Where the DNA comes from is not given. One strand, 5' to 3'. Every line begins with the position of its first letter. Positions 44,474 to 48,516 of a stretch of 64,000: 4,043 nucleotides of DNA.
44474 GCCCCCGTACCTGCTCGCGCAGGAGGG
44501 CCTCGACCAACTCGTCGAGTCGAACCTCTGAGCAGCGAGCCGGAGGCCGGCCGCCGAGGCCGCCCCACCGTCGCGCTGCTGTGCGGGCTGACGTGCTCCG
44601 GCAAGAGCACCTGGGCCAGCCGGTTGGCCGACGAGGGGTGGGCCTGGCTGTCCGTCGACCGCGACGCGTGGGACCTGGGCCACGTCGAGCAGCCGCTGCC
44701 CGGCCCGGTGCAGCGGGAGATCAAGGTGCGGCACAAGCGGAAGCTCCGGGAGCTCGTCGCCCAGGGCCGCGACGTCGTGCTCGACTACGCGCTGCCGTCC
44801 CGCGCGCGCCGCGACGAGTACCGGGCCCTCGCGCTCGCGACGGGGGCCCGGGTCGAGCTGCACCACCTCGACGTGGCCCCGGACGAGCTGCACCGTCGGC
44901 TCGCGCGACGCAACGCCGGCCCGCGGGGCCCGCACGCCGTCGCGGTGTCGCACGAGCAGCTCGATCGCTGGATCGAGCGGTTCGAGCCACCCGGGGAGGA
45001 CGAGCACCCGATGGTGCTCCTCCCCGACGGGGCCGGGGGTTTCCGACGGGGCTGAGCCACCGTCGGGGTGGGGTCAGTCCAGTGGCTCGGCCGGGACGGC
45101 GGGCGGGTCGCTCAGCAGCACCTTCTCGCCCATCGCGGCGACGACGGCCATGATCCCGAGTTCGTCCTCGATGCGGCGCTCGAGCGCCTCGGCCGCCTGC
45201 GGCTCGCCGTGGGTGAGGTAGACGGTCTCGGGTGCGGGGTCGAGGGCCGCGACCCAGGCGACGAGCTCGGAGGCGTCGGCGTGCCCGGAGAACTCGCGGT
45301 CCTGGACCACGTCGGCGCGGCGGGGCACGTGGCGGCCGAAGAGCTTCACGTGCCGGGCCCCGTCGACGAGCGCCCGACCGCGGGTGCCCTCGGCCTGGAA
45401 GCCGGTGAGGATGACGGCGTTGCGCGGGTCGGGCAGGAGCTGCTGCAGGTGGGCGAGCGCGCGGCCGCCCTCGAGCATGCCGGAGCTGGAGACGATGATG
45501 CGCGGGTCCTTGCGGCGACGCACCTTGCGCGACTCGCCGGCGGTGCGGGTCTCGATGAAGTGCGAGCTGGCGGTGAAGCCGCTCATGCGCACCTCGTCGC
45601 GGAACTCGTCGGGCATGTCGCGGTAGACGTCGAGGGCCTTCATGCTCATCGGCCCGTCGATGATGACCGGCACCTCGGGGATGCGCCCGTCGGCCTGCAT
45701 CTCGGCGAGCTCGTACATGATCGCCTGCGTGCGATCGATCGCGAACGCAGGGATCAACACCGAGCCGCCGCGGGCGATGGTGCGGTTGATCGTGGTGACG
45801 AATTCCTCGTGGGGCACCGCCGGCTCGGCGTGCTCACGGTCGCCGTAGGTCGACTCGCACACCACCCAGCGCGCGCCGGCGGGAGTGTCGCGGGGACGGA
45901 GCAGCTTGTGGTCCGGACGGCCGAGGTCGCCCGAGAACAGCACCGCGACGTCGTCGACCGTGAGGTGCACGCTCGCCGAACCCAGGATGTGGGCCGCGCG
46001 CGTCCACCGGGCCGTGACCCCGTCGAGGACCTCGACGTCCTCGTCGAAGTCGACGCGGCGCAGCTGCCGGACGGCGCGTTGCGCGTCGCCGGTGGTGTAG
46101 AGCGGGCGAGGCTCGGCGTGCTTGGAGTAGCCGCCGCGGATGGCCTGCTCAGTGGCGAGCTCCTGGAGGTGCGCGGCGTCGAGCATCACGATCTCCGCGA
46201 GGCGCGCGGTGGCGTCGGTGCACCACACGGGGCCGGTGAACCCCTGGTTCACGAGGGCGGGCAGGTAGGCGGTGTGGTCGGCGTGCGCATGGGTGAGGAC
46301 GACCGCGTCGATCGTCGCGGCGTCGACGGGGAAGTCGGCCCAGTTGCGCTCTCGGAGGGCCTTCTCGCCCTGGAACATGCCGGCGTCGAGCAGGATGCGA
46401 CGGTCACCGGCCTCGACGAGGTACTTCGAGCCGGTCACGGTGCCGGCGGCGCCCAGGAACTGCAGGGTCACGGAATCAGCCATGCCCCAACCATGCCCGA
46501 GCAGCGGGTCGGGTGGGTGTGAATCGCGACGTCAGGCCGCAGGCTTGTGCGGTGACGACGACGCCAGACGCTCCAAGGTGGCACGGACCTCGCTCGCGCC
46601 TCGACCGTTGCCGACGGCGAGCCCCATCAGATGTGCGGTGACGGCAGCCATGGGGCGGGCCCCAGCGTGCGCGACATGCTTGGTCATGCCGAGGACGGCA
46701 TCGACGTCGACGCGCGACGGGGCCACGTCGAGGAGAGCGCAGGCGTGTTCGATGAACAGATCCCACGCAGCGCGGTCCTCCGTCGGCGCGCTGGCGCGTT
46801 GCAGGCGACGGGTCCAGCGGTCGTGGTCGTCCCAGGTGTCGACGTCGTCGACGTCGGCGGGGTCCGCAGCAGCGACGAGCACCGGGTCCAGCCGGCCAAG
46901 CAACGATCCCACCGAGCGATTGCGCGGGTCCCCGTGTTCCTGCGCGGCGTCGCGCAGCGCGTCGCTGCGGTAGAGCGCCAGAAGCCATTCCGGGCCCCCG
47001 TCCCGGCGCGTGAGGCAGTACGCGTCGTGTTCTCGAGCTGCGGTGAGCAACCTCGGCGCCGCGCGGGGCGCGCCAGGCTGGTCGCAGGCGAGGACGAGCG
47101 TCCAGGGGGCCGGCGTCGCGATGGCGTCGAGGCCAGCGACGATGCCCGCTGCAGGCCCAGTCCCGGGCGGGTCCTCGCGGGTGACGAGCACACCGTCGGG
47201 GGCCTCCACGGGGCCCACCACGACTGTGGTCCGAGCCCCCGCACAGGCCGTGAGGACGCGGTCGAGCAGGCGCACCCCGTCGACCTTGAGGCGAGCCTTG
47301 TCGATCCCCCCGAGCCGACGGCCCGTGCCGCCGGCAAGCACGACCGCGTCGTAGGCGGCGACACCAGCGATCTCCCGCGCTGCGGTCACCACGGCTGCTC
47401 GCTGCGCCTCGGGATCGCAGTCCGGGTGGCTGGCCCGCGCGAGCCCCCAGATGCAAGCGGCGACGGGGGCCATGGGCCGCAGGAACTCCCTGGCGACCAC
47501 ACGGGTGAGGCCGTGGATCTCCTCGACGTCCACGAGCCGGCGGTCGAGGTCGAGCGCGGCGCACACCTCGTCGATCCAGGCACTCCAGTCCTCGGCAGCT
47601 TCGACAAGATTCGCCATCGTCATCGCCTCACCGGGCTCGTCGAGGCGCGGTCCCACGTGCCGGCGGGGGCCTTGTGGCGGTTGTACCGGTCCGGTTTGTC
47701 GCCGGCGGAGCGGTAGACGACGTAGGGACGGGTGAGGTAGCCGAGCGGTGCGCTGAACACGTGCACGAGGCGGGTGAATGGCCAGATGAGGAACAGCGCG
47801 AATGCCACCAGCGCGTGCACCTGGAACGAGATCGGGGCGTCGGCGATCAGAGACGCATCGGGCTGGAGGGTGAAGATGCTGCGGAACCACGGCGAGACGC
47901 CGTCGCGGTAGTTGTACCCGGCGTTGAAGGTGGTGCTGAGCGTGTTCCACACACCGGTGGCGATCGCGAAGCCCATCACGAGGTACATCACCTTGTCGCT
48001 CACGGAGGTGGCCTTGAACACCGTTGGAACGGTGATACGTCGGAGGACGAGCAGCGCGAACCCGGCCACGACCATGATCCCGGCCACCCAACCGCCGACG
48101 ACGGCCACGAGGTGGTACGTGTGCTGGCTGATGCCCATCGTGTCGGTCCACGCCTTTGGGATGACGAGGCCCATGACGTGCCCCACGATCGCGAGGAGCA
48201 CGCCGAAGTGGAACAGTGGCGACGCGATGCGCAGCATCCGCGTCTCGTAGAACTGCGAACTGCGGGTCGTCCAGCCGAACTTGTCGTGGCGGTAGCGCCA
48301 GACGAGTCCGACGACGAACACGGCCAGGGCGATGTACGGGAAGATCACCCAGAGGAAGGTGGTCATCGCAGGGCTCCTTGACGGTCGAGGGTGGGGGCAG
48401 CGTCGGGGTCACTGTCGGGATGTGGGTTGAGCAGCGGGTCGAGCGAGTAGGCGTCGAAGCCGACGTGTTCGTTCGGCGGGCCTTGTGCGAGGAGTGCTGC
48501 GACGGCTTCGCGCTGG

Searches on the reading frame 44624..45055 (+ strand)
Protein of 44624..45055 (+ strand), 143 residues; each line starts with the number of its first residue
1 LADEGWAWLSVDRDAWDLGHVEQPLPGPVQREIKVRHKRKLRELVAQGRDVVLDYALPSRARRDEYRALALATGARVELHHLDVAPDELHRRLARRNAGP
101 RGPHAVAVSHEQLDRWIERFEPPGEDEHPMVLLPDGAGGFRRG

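Call 76: search_protein_families(library=pfam, proteins=[window:44624-45055:+], max_evalue=0.00001)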
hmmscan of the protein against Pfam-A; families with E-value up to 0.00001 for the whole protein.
window:44624-45055:+ (143 aa): 1 family
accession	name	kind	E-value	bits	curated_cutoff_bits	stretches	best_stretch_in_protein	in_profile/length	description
PF13671.12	AAA_33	-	1.4e-12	48.5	27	1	34-123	56-143/143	AAA domain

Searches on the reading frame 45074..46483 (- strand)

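Call 76: search_protein_families(library=pfam, proteins=[window:45074-46483:-], max_evalue=0.00001)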
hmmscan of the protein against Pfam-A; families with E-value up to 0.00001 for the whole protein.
window:45074-46483:- (469 aa): 4 families
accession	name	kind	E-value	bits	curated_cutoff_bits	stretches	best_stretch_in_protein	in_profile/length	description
PF10996.14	Beta-Casp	-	1.1e-33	116.8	27.7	1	252-372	1-120/120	Beta-Casp domain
PF07521.17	RMMBL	-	4.8e-16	58.9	21.6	1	386-447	2-61/63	Zn-dependent metallo-hydrolase RNA specificity domain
PF00753.33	Lactamase_B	-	4.5e-15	56.6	22.7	1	20-198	8-161/196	Metallo-beta-lactamase superfamily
PF12706.13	Lactamase_B_2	-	1e-11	45.3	27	1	28-189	1-145/200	Beta-lactamase superfamily domain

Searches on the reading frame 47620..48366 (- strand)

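Call 76: search_protein_families(library=pfam, proteins=[window:47620-48366:-], max_evalue=0.00001)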
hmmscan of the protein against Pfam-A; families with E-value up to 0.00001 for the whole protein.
window:47620-48366:- (248 aa): 1 family
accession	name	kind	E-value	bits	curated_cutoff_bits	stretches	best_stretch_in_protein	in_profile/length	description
PF02665.19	Nitrate_red_gam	-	4.1e-90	301.6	22.9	1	3-220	2-216/217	Nitrate reductase gamma subunit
